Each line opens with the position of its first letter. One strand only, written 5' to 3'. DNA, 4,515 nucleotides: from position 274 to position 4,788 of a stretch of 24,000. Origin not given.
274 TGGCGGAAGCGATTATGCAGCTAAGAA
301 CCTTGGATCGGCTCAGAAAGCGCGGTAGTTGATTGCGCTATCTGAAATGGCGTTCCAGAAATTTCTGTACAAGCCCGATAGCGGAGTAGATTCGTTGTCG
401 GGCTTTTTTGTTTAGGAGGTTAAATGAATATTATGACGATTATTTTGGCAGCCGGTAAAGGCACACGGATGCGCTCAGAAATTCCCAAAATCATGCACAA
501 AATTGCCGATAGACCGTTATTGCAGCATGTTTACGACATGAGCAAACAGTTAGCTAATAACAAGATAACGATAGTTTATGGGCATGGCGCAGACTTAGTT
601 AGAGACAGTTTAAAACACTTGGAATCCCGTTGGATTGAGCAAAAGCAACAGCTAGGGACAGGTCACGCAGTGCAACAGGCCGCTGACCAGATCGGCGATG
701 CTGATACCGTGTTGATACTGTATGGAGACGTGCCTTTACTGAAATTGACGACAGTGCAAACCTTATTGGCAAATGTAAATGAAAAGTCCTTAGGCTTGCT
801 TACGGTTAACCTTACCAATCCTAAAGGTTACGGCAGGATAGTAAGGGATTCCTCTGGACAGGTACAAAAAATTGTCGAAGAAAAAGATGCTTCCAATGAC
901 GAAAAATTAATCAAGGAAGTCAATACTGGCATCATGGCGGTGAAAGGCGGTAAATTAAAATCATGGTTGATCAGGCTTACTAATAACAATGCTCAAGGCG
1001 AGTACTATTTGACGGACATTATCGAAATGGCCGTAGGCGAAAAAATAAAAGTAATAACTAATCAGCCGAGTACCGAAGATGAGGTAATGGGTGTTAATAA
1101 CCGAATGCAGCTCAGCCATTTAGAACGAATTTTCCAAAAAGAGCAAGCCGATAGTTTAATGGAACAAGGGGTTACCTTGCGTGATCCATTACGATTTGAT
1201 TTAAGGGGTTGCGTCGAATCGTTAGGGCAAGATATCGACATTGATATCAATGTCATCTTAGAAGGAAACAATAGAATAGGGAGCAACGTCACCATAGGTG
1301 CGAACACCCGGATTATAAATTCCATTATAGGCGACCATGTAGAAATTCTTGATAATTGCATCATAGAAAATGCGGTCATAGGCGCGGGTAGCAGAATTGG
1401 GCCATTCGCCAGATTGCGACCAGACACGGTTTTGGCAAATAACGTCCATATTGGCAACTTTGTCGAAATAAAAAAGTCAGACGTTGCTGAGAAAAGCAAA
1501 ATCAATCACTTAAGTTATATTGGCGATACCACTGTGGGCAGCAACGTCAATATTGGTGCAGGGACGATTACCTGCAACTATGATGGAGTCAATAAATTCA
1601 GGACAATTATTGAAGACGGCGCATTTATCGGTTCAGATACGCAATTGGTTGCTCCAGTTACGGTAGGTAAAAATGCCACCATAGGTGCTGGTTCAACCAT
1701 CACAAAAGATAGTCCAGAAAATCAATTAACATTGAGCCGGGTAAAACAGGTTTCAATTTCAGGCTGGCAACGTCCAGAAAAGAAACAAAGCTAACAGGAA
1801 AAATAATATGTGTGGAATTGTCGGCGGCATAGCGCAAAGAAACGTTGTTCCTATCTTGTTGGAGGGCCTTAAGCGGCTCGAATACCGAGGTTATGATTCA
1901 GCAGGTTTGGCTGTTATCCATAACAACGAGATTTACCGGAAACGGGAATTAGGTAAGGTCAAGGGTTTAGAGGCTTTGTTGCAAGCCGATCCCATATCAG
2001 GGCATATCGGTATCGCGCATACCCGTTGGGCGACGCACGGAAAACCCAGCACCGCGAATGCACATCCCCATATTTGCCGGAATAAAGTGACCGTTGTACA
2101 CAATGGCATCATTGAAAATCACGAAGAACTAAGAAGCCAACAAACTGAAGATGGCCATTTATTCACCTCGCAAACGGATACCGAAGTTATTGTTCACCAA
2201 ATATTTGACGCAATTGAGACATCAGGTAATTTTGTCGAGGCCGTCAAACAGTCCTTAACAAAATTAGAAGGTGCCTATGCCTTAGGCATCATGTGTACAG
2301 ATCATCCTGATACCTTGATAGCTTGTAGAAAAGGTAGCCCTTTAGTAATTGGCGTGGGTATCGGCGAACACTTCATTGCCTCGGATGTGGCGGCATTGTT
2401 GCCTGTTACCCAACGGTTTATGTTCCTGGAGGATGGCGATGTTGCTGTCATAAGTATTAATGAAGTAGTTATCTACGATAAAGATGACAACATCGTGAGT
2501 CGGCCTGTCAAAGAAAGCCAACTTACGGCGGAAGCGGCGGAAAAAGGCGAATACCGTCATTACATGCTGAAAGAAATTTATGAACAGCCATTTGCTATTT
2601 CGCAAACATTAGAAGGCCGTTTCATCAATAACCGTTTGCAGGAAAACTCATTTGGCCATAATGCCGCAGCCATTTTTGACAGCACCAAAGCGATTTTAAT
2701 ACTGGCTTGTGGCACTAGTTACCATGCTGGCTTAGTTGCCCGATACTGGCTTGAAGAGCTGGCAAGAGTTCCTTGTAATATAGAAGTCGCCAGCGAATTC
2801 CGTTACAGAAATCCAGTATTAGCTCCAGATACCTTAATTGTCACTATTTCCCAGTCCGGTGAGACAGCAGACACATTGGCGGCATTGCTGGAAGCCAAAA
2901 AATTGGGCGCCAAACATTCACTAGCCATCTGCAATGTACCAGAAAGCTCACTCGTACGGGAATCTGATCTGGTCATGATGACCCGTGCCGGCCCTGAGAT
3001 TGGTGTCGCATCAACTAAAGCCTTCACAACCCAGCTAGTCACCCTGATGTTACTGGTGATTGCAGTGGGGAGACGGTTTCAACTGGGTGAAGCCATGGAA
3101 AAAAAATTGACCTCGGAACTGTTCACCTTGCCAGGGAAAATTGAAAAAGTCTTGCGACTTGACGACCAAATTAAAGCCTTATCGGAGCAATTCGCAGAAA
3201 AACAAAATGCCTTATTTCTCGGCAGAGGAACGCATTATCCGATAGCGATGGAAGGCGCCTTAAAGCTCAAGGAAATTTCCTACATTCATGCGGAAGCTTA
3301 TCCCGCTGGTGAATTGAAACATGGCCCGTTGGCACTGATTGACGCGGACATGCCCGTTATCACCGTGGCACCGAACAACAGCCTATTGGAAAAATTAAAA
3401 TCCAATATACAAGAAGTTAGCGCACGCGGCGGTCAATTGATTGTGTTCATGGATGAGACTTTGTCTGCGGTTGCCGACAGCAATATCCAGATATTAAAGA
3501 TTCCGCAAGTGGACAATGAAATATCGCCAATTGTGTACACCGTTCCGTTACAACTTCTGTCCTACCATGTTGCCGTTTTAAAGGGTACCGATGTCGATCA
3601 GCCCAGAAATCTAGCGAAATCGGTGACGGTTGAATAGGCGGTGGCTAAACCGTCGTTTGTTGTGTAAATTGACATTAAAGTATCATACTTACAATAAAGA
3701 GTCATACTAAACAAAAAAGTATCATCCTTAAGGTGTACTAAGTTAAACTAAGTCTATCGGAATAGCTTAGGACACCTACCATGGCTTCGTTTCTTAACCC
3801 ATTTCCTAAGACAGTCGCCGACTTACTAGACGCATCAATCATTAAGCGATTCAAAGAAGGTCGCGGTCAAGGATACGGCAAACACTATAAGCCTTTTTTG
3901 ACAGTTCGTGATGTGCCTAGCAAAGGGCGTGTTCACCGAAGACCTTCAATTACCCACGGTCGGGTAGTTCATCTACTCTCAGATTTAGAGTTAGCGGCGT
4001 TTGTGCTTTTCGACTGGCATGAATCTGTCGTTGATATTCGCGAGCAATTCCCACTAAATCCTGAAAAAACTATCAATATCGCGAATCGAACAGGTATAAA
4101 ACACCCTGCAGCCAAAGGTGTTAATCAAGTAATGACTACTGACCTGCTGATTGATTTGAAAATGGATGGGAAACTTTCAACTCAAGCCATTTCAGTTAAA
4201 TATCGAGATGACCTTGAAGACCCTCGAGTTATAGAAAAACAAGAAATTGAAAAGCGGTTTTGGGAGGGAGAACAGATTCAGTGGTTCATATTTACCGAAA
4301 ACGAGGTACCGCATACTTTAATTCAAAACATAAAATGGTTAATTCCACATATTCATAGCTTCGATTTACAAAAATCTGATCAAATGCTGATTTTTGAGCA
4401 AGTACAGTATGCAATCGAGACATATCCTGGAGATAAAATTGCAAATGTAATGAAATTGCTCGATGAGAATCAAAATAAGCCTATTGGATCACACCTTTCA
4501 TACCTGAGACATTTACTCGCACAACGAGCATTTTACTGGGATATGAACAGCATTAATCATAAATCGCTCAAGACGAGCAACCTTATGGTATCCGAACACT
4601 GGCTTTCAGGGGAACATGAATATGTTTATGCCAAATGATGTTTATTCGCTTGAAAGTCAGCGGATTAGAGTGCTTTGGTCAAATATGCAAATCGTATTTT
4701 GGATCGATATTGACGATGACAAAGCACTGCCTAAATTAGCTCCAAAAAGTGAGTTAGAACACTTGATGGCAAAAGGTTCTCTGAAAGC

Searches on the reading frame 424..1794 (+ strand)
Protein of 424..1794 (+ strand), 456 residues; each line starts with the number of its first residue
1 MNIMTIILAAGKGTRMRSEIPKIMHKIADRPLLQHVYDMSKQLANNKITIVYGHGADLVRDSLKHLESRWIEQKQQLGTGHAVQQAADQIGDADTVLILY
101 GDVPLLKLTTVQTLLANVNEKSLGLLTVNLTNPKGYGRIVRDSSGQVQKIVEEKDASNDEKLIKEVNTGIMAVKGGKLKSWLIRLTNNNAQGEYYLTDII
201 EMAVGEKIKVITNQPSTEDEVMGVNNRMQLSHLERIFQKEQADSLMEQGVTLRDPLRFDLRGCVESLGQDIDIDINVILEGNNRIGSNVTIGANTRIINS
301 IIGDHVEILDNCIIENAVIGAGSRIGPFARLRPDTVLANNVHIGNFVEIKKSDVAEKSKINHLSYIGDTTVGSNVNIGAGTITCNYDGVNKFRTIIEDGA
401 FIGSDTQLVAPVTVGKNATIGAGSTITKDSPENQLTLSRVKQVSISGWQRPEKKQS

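Call 4: search_protein_families(library=pfam, proteins=[window:424-1794:+])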
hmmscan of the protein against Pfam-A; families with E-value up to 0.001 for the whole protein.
window:424-1794:+ (456 aa): 7 families
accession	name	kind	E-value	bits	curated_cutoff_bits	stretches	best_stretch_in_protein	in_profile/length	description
PF00132.30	Hexapep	-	3.2e-27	93.5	27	2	394-428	2-36/36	Bacterial transferase hexapeptide (six repeats)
PF12804.13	NTP_transf_3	-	8.5e-20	72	27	1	6-121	2-114/160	MobA-like NTP transferase domain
PF25084.1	LbH_EIF2B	-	5.6e-15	55.7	54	1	268-348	25-104/105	EIF2B subunit epsilon LbH domain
PF00483.29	NTP_transferase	-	2.1e-13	50.9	21.2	1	5-206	2-212/245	Nucleotidyl transferase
PF14602.12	Hexapep_2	-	3.4e-09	36.7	27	1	394-428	2-34/34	Hexapeptide repeat of succinyl-transferase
PF01128.25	IspD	-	1.4e-06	28.6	27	1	3-124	1-123/221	2-C-methyl-D-erythritol 4-phosphate cytidylyltransferase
PF24894.1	Hexapep_GlmU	-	5.6e-06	26.9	23.3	0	285-327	37-79/104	GlmU-like, C-terminal hexapeptide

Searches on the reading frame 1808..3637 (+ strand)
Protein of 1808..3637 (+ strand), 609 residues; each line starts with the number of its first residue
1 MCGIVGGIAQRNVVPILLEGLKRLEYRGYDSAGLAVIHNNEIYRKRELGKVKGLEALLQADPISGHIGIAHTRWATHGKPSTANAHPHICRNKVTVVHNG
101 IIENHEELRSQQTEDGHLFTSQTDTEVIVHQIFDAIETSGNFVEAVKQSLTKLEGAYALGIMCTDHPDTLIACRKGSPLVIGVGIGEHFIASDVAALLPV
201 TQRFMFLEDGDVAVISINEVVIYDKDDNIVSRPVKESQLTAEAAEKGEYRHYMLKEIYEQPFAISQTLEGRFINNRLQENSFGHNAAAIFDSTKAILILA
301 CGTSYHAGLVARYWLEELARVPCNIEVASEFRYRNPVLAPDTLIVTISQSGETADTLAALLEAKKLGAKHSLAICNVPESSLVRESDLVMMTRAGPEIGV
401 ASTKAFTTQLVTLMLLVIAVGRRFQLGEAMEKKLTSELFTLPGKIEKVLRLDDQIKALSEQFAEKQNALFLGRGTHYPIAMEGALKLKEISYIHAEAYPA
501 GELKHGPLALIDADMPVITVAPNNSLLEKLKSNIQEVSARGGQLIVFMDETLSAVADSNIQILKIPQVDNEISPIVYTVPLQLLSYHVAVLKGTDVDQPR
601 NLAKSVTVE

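Call 4: search_protein_families(library=pfam, proteins=[window:1808-3637:+])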
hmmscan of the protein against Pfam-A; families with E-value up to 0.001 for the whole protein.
window:1808-3637:+ (609 aa): 4 families
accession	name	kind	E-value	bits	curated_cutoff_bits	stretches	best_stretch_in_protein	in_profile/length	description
PF01380.27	SIS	-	1.1e-65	219.8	25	2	293-419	5-131/131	SIS domain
PF13522.11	GATase_6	-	7.2e-17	62.1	27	1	64-183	9-120/130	Glutamine amidotransferase domain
PF13537.11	GATase_7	-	2.8e-13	50.4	25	1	82-198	10-122/123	Glutamine amidotransferase domain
PF13230.11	GATase_4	-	3.4e-06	26.6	23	1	56-149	62-154/272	Glutamine amidotransferases class-II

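Call 56: list_cluster_members(proteins=[P0001, P0002, window:1808-3637:+, window:9898-11481:+])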
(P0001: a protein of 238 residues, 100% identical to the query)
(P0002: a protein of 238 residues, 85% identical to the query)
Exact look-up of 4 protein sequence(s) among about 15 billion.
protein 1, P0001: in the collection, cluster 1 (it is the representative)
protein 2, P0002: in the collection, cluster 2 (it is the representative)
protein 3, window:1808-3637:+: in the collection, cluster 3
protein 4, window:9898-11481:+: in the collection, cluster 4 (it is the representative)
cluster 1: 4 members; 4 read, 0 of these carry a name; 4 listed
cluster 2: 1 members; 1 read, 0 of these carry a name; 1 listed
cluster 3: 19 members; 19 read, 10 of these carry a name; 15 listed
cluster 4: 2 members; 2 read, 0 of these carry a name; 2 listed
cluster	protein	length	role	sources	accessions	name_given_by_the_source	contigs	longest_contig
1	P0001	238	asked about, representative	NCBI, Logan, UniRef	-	-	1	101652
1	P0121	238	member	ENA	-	-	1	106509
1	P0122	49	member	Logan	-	-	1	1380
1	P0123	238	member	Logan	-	-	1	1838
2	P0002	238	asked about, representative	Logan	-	-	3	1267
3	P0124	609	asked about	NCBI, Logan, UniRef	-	-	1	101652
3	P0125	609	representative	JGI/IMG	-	glutamine---fructose-6-phosphate transaminase (isomerizing)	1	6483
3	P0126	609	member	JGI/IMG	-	glutamine---fructose-6-phosphate transaminase (isomerizing)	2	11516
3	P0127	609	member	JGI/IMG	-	glutamine---fructose-6-phosphate transaminase (isomerizing)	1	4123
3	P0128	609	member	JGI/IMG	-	glutamine---fructose-6-phosphate transaminase (isomerizing)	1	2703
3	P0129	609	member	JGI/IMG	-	glutamine---fructose-6-phosphate transaminase (isomerizing)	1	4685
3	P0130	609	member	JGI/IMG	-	glutamine---fructose-6-phosphate transaminase (isomerizing)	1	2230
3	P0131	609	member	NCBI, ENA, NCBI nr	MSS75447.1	MAG: glutamine--fructose-6-phosphate transaminase (isomerizing) [Methyloglobulus sp.] | glutamine--fructose-6-phosphate transaminase (isomerizing) [Methyloglobulus sp.]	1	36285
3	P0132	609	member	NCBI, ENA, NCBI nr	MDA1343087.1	MAG: glutamine--fructose-6-phosphate transaminase (isomerizing) [Proteobacteria bacterium] | glutamine--fructose-6-phosphate transaminase (isomerizing) [Pseudomonadota bacterium]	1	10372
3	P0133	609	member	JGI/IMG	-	glutamine---fructose-6-phosphate transaminase (isomerizing)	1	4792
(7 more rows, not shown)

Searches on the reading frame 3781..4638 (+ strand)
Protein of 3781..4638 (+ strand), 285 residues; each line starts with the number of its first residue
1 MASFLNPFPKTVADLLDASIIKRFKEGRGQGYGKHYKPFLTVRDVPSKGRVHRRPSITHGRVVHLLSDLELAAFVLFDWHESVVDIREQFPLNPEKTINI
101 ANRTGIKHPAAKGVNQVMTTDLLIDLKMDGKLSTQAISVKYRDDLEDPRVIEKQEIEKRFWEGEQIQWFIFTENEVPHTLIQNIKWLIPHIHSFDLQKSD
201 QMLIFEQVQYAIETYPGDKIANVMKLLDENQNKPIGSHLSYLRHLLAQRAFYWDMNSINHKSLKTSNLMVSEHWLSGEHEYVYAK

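Call 4: search_protein_families(library=pfam, proteins=[window:3781-4638:+])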
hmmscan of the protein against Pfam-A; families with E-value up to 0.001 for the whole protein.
window:3781-4638:+ (285 aa): 2 families
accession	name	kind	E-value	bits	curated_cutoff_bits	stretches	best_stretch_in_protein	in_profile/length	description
PF08722.17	Tn7_TnsA-like_N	-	9.5e-21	74.6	26.5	1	81-173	2-85/85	TnsA-like endonuclease N terminal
PF08721.17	Tn7_Tnp_TnsA_C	-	2.1e-14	54.2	23.4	1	175-255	1-83/83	TnsA endonuclease C terminal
